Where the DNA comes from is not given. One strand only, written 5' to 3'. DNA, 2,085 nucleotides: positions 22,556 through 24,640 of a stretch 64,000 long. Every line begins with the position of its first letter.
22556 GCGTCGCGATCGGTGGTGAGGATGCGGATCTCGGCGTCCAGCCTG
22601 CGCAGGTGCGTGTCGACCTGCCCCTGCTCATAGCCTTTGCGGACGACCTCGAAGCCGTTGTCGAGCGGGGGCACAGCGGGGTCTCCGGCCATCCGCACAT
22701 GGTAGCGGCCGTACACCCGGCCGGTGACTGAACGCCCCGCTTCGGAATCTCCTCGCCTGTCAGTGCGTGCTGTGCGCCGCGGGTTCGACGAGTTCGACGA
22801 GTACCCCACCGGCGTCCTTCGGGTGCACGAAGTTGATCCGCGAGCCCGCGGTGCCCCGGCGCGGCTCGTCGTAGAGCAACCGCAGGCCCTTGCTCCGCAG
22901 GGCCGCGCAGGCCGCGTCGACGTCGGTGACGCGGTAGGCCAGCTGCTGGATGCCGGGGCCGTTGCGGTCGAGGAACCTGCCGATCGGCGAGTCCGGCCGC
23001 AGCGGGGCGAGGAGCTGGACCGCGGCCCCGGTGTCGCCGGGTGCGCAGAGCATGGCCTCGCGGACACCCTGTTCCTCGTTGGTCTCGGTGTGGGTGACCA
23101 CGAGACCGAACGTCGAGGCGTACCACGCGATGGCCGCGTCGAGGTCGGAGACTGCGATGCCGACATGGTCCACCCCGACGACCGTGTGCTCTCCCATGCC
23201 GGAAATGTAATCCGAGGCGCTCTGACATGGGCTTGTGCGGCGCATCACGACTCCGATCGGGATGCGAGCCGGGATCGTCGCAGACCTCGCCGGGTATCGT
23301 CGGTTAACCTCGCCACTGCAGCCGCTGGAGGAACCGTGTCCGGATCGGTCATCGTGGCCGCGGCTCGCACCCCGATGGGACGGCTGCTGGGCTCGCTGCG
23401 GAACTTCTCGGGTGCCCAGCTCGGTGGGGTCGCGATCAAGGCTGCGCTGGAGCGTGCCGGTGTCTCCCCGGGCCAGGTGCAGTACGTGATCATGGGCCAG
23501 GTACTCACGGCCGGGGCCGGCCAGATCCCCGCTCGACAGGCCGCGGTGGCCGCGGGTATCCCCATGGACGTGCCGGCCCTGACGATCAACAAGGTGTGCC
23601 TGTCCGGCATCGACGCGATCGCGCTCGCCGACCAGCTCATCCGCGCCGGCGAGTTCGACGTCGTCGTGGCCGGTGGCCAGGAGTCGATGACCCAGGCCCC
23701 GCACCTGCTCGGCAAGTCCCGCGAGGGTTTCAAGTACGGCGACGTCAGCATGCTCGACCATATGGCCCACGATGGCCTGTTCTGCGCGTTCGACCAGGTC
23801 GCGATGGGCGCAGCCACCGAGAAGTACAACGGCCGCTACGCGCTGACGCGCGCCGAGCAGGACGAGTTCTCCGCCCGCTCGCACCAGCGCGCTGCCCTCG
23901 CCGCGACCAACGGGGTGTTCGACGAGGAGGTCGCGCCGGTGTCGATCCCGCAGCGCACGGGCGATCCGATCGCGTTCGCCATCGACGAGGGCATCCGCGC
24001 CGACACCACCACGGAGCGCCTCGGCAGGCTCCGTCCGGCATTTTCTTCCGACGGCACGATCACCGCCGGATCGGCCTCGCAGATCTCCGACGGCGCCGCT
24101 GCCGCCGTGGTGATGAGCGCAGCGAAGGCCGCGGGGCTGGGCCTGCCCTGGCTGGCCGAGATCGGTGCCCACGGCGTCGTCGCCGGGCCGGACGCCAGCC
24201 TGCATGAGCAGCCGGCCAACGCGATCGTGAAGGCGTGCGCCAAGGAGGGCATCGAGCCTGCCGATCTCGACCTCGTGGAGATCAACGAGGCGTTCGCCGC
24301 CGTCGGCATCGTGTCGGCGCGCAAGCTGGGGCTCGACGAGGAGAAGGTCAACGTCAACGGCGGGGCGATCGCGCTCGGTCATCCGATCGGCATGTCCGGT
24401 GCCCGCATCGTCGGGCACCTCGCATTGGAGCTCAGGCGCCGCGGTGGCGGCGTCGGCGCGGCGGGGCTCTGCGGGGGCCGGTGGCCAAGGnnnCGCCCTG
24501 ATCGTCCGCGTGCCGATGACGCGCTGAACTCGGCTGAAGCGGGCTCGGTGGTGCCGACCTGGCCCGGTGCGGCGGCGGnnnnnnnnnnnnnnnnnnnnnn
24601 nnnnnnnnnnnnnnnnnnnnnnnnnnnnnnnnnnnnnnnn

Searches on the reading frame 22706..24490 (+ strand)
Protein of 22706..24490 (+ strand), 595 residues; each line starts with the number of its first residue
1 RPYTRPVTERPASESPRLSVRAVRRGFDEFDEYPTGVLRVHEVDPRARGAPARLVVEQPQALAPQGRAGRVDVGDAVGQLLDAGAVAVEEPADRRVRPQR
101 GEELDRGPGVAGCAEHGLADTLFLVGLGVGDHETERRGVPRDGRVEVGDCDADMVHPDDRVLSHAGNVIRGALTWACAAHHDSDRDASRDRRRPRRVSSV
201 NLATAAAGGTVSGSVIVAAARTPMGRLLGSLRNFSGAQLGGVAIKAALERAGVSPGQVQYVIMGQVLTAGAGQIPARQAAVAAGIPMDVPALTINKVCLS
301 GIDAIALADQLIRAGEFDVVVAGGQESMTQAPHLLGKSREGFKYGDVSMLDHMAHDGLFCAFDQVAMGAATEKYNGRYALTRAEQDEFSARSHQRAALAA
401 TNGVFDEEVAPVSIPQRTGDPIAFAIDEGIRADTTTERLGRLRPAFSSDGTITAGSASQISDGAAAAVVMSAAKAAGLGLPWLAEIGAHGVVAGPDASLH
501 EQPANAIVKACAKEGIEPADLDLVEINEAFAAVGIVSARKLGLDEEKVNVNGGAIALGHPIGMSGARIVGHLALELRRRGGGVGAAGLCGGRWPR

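Call 60: search_protein_families(library=pfam, proteins=[window:22706-24490:+], max_evalue=0.0001)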
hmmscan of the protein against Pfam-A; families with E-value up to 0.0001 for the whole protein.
window:22706-24490:+ (595 aa): 2 families
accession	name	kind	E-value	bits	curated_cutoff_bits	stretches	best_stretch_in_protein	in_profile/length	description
PF00108.29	Thiolase_N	-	8.7e-94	314.1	26.4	1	215-472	2-259/260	Thiolase, N-terminal domain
PF02803.24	Thiolase_C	-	4.9e-38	130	27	1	481-591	2-112/123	Thiolase, C-terminal domain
